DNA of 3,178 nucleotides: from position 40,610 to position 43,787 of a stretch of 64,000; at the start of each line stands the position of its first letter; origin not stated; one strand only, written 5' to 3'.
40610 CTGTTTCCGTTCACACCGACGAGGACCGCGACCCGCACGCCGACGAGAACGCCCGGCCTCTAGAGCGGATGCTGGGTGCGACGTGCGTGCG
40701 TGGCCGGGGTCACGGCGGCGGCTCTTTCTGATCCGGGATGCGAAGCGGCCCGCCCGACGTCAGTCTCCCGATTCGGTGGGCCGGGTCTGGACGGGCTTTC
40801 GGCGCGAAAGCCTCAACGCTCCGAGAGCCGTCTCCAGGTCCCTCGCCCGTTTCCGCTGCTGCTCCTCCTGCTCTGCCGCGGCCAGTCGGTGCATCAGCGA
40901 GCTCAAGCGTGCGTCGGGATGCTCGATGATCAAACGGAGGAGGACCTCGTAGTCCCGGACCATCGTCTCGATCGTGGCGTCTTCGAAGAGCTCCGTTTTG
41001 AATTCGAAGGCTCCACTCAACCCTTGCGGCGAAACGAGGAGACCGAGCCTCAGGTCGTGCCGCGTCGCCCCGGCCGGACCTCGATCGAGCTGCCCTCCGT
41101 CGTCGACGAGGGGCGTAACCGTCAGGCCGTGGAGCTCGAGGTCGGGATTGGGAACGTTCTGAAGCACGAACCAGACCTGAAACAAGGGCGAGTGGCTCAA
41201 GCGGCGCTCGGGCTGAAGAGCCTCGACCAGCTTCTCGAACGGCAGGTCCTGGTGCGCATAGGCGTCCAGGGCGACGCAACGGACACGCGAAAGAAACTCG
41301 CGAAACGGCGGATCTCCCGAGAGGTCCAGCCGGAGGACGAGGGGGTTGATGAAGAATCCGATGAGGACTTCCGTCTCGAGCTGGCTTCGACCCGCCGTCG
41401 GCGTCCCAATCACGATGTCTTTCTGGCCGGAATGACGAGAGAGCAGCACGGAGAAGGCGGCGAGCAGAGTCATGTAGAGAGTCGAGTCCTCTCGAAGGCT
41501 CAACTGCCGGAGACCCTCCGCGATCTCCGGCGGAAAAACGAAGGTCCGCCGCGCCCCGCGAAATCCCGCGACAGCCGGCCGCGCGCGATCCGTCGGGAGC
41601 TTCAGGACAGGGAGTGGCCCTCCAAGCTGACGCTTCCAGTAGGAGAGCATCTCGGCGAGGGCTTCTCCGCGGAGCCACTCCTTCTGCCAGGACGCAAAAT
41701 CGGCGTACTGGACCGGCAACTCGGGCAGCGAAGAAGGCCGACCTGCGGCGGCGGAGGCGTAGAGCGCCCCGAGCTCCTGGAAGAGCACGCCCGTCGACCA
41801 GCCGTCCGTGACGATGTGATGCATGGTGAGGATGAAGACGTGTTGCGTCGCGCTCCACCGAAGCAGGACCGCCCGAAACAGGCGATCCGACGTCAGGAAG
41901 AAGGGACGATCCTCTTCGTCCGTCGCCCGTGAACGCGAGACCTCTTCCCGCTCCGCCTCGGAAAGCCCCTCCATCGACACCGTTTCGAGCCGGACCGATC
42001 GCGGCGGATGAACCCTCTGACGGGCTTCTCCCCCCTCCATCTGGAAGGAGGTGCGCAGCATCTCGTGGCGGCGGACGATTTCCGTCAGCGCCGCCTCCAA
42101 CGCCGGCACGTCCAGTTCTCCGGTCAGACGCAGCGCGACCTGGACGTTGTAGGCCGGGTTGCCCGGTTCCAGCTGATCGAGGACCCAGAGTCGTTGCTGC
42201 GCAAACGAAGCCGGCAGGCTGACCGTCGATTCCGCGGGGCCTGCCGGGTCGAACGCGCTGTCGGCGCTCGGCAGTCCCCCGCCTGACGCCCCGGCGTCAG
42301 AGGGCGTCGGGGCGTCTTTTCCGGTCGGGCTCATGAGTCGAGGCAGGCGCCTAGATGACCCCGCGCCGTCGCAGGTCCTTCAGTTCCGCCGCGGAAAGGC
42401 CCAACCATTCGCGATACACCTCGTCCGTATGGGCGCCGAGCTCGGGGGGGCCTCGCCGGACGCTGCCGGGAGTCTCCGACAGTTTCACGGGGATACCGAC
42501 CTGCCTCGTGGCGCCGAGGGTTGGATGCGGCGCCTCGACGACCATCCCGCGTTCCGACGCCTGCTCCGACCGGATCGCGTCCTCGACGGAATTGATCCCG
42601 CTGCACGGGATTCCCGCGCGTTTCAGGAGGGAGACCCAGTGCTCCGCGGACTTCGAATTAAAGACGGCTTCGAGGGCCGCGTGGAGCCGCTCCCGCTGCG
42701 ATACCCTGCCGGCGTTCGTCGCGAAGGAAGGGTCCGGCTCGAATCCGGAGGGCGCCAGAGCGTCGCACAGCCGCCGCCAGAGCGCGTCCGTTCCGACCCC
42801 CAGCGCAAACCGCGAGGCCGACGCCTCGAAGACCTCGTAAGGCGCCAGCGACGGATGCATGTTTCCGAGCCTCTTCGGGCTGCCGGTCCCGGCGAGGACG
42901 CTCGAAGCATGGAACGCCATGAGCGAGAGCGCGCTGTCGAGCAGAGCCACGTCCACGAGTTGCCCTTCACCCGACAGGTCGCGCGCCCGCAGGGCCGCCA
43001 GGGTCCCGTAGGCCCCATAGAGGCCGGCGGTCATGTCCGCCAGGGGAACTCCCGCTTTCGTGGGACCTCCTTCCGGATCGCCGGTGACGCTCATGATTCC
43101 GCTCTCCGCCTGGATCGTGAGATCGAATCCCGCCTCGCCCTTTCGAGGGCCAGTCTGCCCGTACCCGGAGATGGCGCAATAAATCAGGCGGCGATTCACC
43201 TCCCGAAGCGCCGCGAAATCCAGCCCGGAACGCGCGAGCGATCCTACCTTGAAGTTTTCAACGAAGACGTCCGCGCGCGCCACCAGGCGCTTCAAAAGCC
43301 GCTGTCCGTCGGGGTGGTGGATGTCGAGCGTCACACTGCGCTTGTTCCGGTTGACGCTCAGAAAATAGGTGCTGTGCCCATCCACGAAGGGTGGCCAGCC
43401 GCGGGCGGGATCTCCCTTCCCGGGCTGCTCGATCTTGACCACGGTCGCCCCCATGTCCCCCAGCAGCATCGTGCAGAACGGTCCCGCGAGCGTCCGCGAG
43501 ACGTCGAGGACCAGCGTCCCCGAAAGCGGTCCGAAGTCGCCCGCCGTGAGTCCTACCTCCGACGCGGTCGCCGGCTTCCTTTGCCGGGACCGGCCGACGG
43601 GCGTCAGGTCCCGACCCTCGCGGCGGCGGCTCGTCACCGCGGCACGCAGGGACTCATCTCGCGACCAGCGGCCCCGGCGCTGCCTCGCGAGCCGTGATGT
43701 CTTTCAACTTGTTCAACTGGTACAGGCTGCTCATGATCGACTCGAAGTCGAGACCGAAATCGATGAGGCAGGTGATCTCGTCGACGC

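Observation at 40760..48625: Compact orphan NRPS-like cluster: AsnB-like amidotransferase, A-PCP-LLM tridomain, CoA-transferase and free C domain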

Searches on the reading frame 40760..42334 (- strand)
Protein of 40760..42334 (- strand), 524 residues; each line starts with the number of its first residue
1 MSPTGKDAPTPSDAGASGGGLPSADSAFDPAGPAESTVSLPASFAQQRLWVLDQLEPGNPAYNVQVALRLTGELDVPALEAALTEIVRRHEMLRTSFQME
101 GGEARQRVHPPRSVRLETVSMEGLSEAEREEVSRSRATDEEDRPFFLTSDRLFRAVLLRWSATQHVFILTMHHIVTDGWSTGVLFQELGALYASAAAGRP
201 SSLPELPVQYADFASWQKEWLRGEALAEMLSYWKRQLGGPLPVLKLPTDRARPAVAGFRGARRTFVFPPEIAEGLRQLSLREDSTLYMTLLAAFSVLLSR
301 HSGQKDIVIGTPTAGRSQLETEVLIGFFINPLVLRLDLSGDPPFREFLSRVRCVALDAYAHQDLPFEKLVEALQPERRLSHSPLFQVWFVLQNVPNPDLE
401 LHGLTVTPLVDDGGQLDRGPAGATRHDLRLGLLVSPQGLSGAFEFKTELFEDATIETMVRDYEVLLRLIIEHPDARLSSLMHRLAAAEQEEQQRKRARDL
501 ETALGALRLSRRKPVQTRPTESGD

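Call 3: search_protein_families(library=pfam, proteins=[window:40760-42334:-])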
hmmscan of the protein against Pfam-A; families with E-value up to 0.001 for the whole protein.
window:40760-42334:- (524 aa): 1 family
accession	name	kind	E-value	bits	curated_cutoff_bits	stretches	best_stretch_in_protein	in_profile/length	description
PF00668.25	Condensation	-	3.3e-107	359.5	30.6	1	40-481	5-445/456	Condensation domain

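Call 4: search_protein_families(library=ncbifam, proteins=[window:40760-42334:-])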
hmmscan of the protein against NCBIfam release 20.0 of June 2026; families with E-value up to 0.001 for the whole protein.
window:40760-42334:- (524 aa): 7 families
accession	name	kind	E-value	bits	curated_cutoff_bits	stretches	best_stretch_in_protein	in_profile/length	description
NF004282.0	PRK05691.1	subfamily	1.5e-110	369.7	4090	1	39-492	1728-2173/4334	non-ribosomal peptide synthase/polyketide synthase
NF047350.1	aureusi_NRPS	equivalog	1.8e-63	214.2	2500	1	39-480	994-1408/2373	aureusimine non-ribosomal peptide synthetase AusA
NF038078.1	NRPS_MxcG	equivalog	8.6e-21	73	2300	1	39-316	4-273/1442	myxochelin non-ribosomal peptide synthetase MxcG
NF007605.2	PRK10252.1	equivalog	1.3e-08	32.9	2400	1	39-236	3-199/1292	enterobactin non-ribosomal peptide synthetase EntF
TIGR03443.1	alpha_am_amid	equivalog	1.3e-07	29.4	1030.1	1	233-392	2-143/1390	L-aminoadipate-semialdehyde dehydrogenase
NF006787.0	PRK09294.1-1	subfamily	3e-07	29.7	396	1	57-193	18-137/420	acyltransferase PapA5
NF041803.1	NRPS_SolG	exception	0.00016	19.4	2200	1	78-341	150-405/1163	solanimycin non-ribosomal peptide synthetase SolG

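Call 18: search_solved_structures(query=window:40760-42334:-, max_evalue=0.00001)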
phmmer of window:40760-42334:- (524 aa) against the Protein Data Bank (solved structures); distinct sequences matched with E-value up to 0.00001: 58.
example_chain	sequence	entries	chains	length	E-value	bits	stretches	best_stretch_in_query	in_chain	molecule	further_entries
6p1j_A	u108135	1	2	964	3.1e-98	332.9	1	41-459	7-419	Txo2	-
6oyf_A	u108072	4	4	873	6.2e-94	318.7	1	40-461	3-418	Txo1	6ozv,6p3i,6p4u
5u89_A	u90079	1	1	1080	3.8e-90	306.3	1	35-480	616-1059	Amino acid adenylation domain protein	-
2jgp_A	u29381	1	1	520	1.8e-78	267.8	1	33-479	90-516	TYROCIDINE SYNTHETASE 3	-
8z0q_C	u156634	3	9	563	1.5e-74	254.8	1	12-483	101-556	Special condensation domain in NRPS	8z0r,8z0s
8qnf_A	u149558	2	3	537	1.6e-61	211.9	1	39-486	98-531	Condensation domain TomBC from the Tomaymycin non-ribosomal peptide synthetase | Tomaymycin non-ribosomal peptide synthetase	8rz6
8fx6_A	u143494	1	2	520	6.9e-61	209.7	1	42-472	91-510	PCP-C didomain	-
7kvw_A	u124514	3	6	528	8.1e-61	209.5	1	42-472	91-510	PCP-C didomain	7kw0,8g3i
8xjz_C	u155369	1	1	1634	2.8e-60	207.7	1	39-476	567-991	Peptide synthetase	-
8fx7_A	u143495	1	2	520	5.4e-60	206.8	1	42-472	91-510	PCP-C didomain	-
7kw2_A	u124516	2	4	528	6.4e-60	206.5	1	42-472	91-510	PCP-C didomain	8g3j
6mfw_A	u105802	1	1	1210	3.3e-57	197.6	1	33-479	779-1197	Linear gramicidin synthase subunit A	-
9be3_A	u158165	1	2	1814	1.1e-56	195.9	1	33-476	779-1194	Linear gramicidin synthase subunit A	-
9be4_A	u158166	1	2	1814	1.1e-56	195.9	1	33-476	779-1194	Linear gramicidin synthase subunit A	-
9meh_A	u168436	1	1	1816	1.1e-56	195.9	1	33-476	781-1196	Linear gramicidin synthase subunit A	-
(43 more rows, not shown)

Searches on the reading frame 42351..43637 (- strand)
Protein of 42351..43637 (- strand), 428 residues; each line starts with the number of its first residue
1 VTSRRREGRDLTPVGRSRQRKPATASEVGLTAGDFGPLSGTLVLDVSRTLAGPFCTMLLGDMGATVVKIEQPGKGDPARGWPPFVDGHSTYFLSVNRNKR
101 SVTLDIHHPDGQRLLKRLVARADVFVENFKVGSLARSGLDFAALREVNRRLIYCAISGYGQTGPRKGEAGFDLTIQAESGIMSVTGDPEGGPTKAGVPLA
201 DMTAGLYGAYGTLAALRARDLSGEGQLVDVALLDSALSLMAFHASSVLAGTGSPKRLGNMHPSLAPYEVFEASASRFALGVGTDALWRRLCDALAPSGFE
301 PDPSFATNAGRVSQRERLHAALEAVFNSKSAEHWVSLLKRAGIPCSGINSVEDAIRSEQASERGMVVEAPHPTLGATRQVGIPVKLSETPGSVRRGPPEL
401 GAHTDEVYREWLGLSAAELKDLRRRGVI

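Call 3: search_protein_families(library=pfam, proteins=[window:42351-43637:-])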
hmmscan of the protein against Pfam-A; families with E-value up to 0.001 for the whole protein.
window:42351-43637:- (428 aa): 1 family
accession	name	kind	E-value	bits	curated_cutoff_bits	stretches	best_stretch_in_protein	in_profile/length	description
PF02515.22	CoA_transf_3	-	2.3e-130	435.4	23.3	1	38-404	1-366/366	CoA-transferase family III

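Call 4: search_protein_families(library=ncbifam, proteins=[window:42351-43637:-])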
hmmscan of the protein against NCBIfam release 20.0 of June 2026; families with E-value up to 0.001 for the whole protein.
window:42351-43637:- (428 aa): 7 families
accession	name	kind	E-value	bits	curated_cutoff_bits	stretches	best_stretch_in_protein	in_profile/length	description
NF052585.1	SucGlutTfsCaiB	equivalog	1.3e-101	340.1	750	1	36-410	6-387/394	succinate--glutarate CoA-transferase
NF008511.0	PRK11430.1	equivalog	3.7e-86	289.6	522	1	36-410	8-378/381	CoA:oxalate CoA-transferase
NF041294.1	Scnl_mescCoAtase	equivalog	1.7e-82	277.6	700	1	38-407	4-379/381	succinyl-CoA:mesaconate CoA-transferase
NF003809.0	PRK05398.1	subfamily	4.4e-72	242.9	442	2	37-240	4-208/416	formyl-CoA transferase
TIGR03253.1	oxalate_frc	equivalog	1.2e-71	241.6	504.2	2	37-240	3-207/416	formyl-CoA transferase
TIGR04253.1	mesacon_CoA_iso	equivalog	8e-35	120.6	725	1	38-427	3-399/403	2-methylfumaryl-CoA isomerase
NF002914.1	PRK03525.1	equivalog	8.1e-34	117.2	413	1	32-428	4-397/400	L-carnitine CoA-transferase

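Call 19: search_solved_structures(query=window:42351-43637:-, max_evalue=1e-10)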
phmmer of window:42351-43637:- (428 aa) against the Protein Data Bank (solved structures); distinct sequences matched with E-value up to 1e-10: 35.
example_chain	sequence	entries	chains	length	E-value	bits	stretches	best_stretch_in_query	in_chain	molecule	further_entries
9br7_A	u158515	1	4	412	4.7e-86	292.5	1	34-427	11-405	Succinate--hydroxymethylglutarate CoA-transferase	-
9br6_A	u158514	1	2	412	1.2e-85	291.2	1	34-427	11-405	Succinate--hydroxymethylglutarate CoA-transferase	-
10uh_A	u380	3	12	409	2.2e-84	287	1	37-428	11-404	Formyl-coenzyme a transferase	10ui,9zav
4ed9_A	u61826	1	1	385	3.9e-78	266.5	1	36-400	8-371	CAIB/BAIF family protein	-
4hl6_A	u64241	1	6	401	1e-77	265.1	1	35-410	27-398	Uncharacterized protein YfdE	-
2vjo_A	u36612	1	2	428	1e-57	199.2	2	37-242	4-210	FORMYL-COENZYME A TRANSFERASE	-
1p5h_A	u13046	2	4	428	1.4e-57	198.8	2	37-242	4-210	Formyl-coenzyme A transferase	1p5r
2vjk_A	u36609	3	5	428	1.4e-57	198.8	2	37-242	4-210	FORMYL-COENZYME A TRANSFERASE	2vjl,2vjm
2vjn_A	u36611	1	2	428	1.5e-57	198.7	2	37-242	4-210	FORMYL-COENZYME A TRANSFERASE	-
1t4c_A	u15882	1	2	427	1.5e-57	198.7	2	37-242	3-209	Formyl-CoA:oxalate CoA-transferase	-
1vgr_A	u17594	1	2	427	5.4e-57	196.8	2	37-242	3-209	Formyl-coenzyme A transferase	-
1t3z_A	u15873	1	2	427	1e-56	195.9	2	37-242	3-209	Formyl-coenzyme A transferase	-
2vjm_B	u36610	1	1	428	1.4e-56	195.5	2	37-242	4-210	FORMYL-COENZYME A TRANSFERASE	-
1vgq_A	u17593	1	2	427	1.9e-56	195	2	37-242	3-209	Formyl-coenzyme A transferase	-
2vjp_A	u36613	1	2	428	3.1e-56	194.3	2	37-242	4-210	FORMYL-COENZYME A TRANSFERASE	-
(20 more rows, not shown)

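Call 35: find_related_loci(query=A2, collection=metagenome_contigs, flank=10000)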
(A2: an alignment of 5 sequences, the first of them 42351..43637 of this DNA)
Query A2 (428 aa) in metagenome_contigs; peptide patterns used: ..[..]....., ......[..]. (x = any residue, [..] = any of these).
600 stretches matched a pattern (row limit reached: there are more); 595 encode a relative of the query (tblastn E <= 1e-3); the best 80 are kept; 80 distinct loci.
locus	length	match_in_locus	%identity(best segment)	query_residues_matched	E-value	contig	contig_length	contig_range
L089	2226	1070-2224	50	37-423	2e-138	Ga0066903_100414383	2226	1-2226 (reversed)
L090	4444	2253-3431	50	37-428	2e-131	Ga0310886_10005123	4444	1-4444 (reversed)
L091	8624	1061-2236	50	35-428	9e-129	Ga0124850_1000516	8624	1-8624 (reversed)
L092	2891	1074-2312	47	14-428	4e-133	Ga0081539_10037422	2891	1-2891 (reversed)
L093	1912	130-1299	49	37-428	1e-136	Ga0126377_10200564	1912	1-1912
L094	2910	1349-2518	50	37-428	2e-132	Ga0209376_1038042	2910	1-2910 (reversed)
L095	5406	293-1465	49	35-428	2e-127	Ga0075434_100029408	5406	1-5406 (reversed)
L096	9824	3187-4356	49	37-428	3e-126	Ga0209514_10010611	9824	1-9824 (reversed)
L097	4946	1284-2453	49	37-428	2e-126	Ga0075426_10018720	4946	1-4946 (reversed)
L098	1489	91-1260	49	37-428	5e-136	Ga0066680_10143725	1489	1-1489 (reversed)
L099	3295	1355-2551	48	31-428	1e-128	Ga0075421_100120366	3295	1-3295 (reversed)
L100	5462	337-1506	49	37-428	6e-125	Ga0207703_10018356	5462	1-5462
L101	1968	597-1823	50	14-422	4e-133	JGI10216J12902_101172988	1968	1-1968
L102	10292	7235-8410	51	38-428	3e-124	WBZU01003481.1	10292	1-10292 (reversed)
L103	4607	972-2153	49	36-428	9e-126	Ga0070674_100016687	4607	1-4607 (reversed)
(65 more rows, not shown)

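Call 74: find_homologous_proteins(query=window:42351-43637:-, max_evalue=1e-30)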
Query window:42351-43637:- (428 aa): 7934 proteins with E <= 1e-30 among 8000 candidates; the best 120 are listed.
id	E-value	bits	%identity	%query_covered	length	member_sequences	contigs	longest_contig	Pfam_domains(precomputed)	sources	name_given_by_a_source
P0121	3.0e-281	950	100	100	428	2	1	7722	PF02515.23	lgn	-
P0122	4.3e-256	868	92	100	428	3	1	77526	PF02515.23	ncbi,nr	ncbi:MAG: CoA transferase [Acidobacteria bacterium]|nr:CoA transferase [Acidobacteriota bacterium]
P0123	1.3e-209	714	80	93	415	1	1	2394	PF02515.23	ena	-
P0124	5.0e-199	680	77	92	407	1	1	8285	PF02515.23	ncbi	-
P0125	2.4e-190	651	69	96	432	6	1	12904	PF02515.23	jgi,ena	-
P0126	4.9e-190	650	73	93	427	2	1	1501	PF02515.23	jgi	jgi:crotonobetainyl-CoA:carnitine CoA-transferase CaiB-like acyl-CoA transferase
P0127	1.8e-188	645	70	93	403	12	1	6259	PF02515.23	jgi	-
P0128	1.0e-175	603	68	93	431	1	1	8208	PF02515.23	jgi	jgi:crotonobetainyl-CoA:carnitine CoA-transferase CaiB-like acyl-CoA transferase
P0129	2.9e-174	598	67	93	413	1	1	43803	PF02515.23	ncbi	ncbi:MAG: CoA transferase [Acidobacteriota bacterium]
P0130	3.1e-174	598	66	93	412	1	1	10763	PF02515.23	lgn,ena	-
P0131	8.4e-173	593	66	94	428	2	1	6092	PF02515.23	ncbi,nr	ncbi:MAG TPA: CoA transferase [Thermoanaerobaculia bacterium]|nr:CoA transferase [Thermoanaerobaculi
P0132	1.6e-171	589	67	93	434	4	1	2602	PF02515.23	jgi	jgi:crotonobetainyl-CoA:carnitine CoA-transferase CaiB-like acyl-CoA transferase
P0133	1.3e-170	586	68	92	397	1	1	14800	PF02515.23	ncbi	-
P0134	6.6e-170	584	66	93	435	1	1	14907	PF02515.23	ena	-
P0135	1.8e-168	579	67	92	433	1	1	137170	PF02515.23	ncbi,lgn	-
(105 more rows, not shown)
